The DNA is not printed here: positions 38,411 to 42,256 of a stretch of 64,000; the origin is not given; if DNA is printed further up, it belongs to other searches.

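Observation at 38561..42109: Internally duplicated (dead nitrilase-like + di-haem CCP/MauG) x2 polypeptide with four haem c sites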

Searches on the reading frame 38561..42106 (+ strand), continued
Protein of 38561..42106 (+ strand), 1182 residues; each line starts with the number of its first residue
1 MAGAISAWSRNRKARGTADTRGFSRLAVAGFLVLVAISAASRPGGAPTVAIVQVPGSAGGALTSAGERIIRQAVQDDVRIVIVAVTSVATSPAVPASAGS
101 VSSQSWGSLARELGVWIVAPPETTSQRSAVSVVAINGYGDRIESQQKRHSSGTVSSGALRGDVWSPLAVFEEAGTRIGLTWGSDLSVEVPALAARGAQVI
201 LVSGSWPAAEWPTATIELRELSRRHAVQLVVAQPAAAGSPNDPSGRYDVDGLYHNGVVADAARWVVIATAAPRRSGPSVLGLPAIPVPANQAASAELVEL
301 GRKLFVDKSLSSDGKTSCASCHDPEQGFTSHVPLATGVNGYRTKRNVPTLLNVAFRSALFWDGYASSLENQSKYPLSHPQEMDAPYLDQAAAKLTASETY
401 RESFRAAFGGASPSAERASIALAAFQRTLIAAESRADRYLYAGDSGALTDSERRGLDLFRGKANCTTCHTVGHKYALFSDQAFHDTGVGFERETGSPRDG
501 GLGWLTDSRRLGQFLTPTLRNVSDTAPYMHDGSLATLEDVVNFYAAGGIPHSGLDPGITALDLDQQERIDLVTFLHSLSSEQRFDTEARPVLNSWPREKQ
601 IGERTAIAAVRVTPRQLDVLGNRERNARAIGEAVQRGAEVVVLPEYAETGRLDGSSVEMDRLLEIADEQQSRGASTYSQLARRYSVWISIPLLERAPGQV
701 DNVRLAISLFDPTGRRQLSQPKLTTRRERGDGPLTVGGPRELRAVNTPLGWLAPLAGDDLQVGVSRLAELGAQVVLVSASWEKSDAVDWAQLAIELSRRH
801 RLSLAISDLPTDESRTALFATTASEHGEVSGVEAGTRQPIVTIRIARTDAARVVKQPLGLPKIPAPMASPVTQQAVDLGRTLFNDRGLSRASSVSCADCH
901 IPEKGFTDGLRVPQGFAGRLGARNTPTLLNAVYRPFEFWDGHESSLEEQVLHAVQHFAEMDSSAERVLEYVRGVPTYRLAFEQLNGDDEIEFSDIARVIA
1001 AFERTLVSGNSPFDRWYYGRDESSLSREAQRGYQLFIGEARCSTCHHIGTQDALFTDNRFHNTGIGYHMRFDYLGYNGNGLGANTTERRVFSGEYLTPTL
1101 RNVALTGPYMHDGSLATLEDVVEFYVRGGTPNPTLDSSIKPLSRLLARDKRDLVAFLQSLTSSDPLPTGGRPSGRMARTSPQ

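Call 26: find_related_loci(query=A1, collection=genome_contigs, flank=10000)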
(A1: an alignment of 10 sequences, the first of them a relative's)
Query A1 (1182 aa) in genome_contigs; peptide patterns used: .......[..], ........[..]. (x = any residue, [..] = any of these).
600 stretches matched a pattern (row limit reached: there are more); 598 encode a relative of the query (tblastn E <= 1e-3); the best 80 are kept; 80 distinct loci.
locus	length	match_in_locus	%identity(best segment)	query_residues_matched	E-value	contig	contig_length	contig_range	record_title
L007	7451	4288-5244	46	280-1177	2e-80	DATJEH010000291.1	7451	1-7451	MAG TPA_asm: Terriglobales bacterium isolate SMAG_U15428 k141_4565597, whole genome shotgun sequence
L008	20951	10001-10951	47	266-1169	8e-79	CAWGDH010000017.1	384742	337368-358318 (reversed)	MAG: uncultured Acidobacteriaceae bacterium isolate MFD06092.bin.1.77 genome assembly, contig: contig_62586, whole genom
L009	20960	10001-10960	46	280-1172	6e-78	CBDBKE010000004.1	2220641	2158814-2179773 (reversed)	MAG: Terriglobia bacterium isolate 38b9ce2a-8c4d-4d07-85eb-86d09662256f genome assembly, contig: contig_4, whole genome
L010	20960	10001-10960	46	266-1175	2e-77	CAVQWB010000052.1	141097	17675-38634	MAG: uncultured Acidobacteriaceae bacterium isolate MFD10064.bin.2.45 genome assembly, contig: contig_6860, whole genome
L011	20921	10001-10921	46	280-1161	4e-76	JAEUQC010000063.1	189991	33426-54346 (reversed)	MAG: Bryobacterales bacterium isolate new MAG-241 k141_2934490, whole genome shotgun sequence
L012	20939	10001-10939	46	280-1169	3e-75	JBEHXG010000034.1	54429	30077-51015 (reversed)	MAG: Acidobacteriota bacterium isolate ES1.bin.4 NODE_593_length_54429_cov_6.701307, whole genome shotgun sequence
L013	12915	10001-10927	47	280-1165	7e-75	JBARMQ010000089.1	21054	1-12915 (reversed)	MAG: Bryobacteraceae bacterium isolate MFD06508_ilm_asm_bin24 k127_286761, whole genome shotgun sequence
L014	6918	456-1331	47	285-1161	2e-74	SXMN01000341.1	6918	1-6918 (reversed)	MAG: Verrucomicrobiales bacterium isolate F1-120-MAGs170 F1-120__c875506, whole genome shotgun sequence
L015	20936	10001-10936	45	277-1169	4e-74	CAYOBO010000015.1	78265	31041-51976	MAG TPA_asm: uncultured Candidatus Solibacter sp. isolate SRP290908_co2_360 genome assembly, contig: NODE_334_length_782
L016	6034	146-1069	44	267-1161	7e-74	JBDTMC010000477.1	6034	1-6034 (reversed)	MAG: Bryobacteraceae bacterium isolate cluster3_bin.117 NODE_70763_length_6034_cov_5.454424, whole genome shotgun sequen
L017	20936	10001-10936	46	266-1161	2e-73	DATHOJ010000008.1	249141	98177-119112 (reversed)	MAG TPA_asm: Bryobacteraceae bacterium isolate SMAG_U12681 k141_2985291, whole genome shotgun sequence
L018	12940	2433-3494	40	264-1163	2e-73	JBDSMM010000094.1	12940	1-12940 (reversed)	MAG: Gammaproteobacteria bacterium isolate cluster1_bin.393 k127_8602046, whole genome shotgun sequence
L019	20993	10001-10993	45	280-1169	2e-73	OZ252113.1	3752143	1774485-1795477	MAG: Acidobacteriota bacterium isolate 2c58d5ee-68e6-4fab-842c-f2a4eb34635a genome assembly, chromosome: 1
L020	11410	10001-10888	45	289-1165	4e-73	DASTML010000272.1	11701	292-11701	MAG TPA_asm: Bryobacteraceae bacterium isolate SMAG_U3669 k141_321744, whole genome shotgun sequence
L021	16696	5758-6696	44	280-1169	5e-73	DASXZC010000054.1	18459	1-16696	MAG TPA_asm: Bryobacteraceae bacterium isolate SMAG_U4841 k141_2515448, whole genome shotgun sequence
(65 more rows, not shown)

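Call 51: predict_structure(alignment_id=A1)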
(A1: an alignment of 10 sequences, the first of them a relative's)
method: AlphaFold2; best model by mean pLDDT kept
length: 1182 residues; sequences in the alignment: 10
mean_pLDDT: 64.4   pTM: 0.42
mean pLDDT of the five models: 64.4, 61.4, 60.3, 60.1, 55.4
residues with pLDDT >= 90: 71; 70-90: 430; 50-70: 386; < 50: 295
segments of 3 or more residues with pLDDT < 50: 1-9, 11-20, 36-45, 58-60, 87-101, 123-128, 148-166, 237-240, 269-290, 326-334, 343-366, 375-385, 473-476, 489-519, 592-597, 814-816, 851-855, 905-912, 918-942, 956-962, 1051-1053, 1068-1100, 1163-1182
pLDDT, mean of each block of 10 residues (from residue 1): 40 48 60 51 50 59 71 74 58 32 68 76 49 68 51 32 49 68 64 67 70 78 80 59 74 71 61 40 47 70 73 60 49 50 43 37 46 49 52 73 76 69 65 66 72 88 72 52 51 43 34 41 59 69 77 62 88 82 62 47 79 87 92 89 91 75 89 84 91 85 92 86 82 82 73 89 82 87 76 85 84 53 75 59 70 49 58 75 70 59 46 48 37 42 56 46 64 86 78 76 60 72 84 82 64 51 52 43 43 42 55 66 77 60 82 86 42 32 31
secondary structure, 60 per line:
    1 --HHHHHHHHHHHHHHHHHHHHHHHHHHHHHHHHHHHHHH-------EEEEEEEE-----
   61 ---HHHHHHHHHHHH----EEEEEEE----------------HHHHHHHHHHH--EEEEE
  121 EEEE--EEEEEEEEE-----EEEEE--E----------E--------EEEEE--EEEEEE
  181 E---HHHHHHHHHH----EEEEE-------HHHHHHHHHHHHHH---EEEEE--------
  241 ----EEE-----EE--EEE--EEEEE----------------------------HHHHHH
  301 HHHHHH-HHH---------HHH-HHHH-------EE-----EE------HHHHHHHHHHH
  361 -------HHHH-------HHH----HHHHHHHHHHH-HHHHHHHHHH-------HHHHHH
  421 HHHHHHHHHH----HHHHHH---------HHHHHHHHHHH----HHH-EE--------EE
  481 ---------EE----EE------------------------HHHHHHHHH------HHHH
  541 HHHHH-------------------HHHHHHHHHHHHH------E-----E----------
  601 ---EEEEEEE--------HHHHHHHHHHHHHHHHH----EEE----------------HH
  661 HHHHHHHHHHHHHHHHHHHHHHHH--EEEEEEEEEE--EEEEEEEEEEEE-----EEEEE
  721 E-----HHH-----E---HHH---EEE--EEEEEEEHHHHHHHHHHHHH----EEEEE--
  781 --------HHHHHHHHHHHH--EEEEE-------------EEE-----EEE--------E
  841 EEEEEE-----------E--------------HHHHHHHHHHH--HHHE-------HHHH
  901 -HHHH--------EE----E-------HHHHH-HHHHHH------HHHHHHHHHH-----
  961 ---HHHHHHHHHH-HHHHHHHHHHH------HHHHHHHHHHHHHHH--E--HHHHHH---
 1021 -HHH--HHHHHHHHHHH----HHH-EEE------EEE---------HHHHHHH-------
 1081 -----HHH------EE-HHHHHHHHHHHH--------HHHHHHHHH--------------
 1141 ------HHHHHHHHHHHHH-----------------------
elements in order (helices of 4 or more, strands of 3 or more residues): H3-40 E48-55 H64-75 E80-86 H103-113 E116-124 E127-135 E141-145 E168-172 E175-181 H185-194 E199-203 H211-224 E228-232 E245-247 E257-259 E262-266 H295-306 H324-327 H350-360 H368-371 H386-396 H398-407 H415-430 H435-440 H450-460 H522-530 H537-545 H565-577 E604-610 H619-635 E640-642 H659-684 E687-696 E699-710 E716-721 E745-747 E750-756 H757-769 E774-778 H789-800 E803-807 E821-823 E829-831 E840-846 H873-883 H897-900 H902-905 H928-932 H934-939 H946-955 H964-973 H975-985 H992-1006 H1012-1017 H1027-1037 E1046-1048 E1055-1057 H1067-1073 H1098-1109 H1118-1126 H1147-1159

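Call 55: fold_search(model_id=the predicted structure, library=pdb)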
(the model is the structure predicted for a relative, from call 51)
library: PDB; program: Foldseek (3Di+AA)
matches with E <= 10: 573; with E <= 0.001: 261
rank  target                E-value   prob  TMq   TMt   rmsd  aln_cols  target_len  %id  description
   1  9odt_I                1.9e-13  1.00  0.18  0.61   5.3       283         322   19  The structure of a Bacterial Cyanide Dihydratase from Bacillus safensis PER-URP-08 (released 2026-02-25)
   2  9odt_H                2.4e-13  1.00  0.19  0.64   4.0       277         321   18  The structure of a Bacterial Cyanide Dihydratase from Bacillus safensis PER-URP-08 (released 2026-02-25)
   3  9er3_A                3.9e-13  1.00  0.19  0.64   4.3       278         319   20  Cyanide dihydratase from Bacillus pumilus C1 E155R variant with altered helical twist. (released 2024-04-10)
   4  2uxy                  3.9e-13  1.00  0.20  0.64   9.3       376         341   15  Aliphatic amidase (released 2007-04-17)
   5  9odt_C                5.0e-13  1.00  0.18  0.62   4.6       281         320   20  The structure of a Bacterial Cyanide Dihydratase from Bacillus safensis PER-URP-08 (released 2026-02-25)
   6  9odt_D                5.3e-13  1.00  0.19  0.64   3.8       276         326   19  The structure of a Bacterial Cyanide Dihydratase from Bacillus safensis PER-URP-08 (released 2026-02-25)
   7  4hgd_C                5.8e-13  1.00  0.18  0.65   5.2       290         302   15  Structural insights into yeast Nit2: C169S mutant of yeast Nit2 in complex with an endogenous peptide-like ligand (released 2013-07-31)
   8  9odt_A                6.7e-13  1.00  0.19  0.68   4.0       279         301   19  The structure of a Bacterial Cyanide Dihydratase from Bacillus safensis PER-URP-08 (released 2026-02-25)
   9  4hgd_B                1.3e-12  1.00  0.18  0.67   5.2       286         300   15  Structural insights into yeast Nit2: C169S mutant of yeast Nit2 in complex with an endogenous peptide-like ligand (released 2013-07-31)
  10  9odt_R                1.3e-12  1.00  0.18  0.67   4.3       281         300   20  The structure of a Bacterial Cyanide Dihydratase from Bacillus safensis PER-URP-08 (released 2026-02-25)
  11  4hg3_D                1.3e-12  1.00  0.18  0.68   5.4       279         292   17  Structural insights into yeast Nit2: wild-type yeast Nit2 in complex with alpha-ketoglutarate (released 2013-07-31)
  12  8c5i_A                1.3e-12  1.00  0.18  0.65   4.9       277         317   20  Cyanide dihydratase from Bacillus pumilus C1 variant - Q86R,H305K,H308K,H323K (released 2023-01-18)
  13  9odt_B                1.6e-12  1.00  0.18  0.68   4.3       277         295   19  The structure of a Bacterial Cyanide Dihydratase from Bacillus safensis PER-URP-08 (released 2026-02-25)
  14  4h5u_C                1.6e-12  1.00  0.18  0.67   5.2       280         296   16  Structural insights into yeast Nit2: wild-type yeast Nit2 (released 2013-07-31)
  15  4hg5_D                1.6e-12  1.00  0.18  0.66   5.4       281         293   16  Structural insights into yeast Nit2: wild-type yeast Nit2 in complex with oxaloacetate (released 2013-07-31)
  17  4hgd_D                2.2e-12  1.00  0.18  0.67   5.4       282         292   16  Structural insights into yeast Nit2: C169S mutant of yeast Nit2 in complex with an endogenous peptide-like ligand (released 2013-07-31)
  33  4hgd_A                5.3e-12  1.00  0.18  0.66   6.3       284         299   16  Structural insights into yeast Nit2: C169S mutant of yeast Nit2 in complex with an endogenous peptide-like ligand (released 2013-07-31)
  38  5h8l_A                7.9e-12  1.00  0.17  0.65   5.5       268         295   14  Crystal structure of Medicago truncatula N-carbamoylputrescine amidohydrolase (MtCPA) C158S mutant in complex with put (released 2016-04-20)
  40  5h8l_I                9.6e-12  1.00  0.19  0.70   5.2       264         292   15  Crystal structure of Medicago truncatula N-carbamoylputrescine amidohydrolase (MtCPA) C158S mutant in complex with put (released 2016-04-20)
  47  6ypa_D                1.3e-11  1.00  0.18  0.75   4.0       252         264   19  The C146A variant of an amidase from Pyrococcus horikoshii with bound glutaramide (released 2020-06-03)
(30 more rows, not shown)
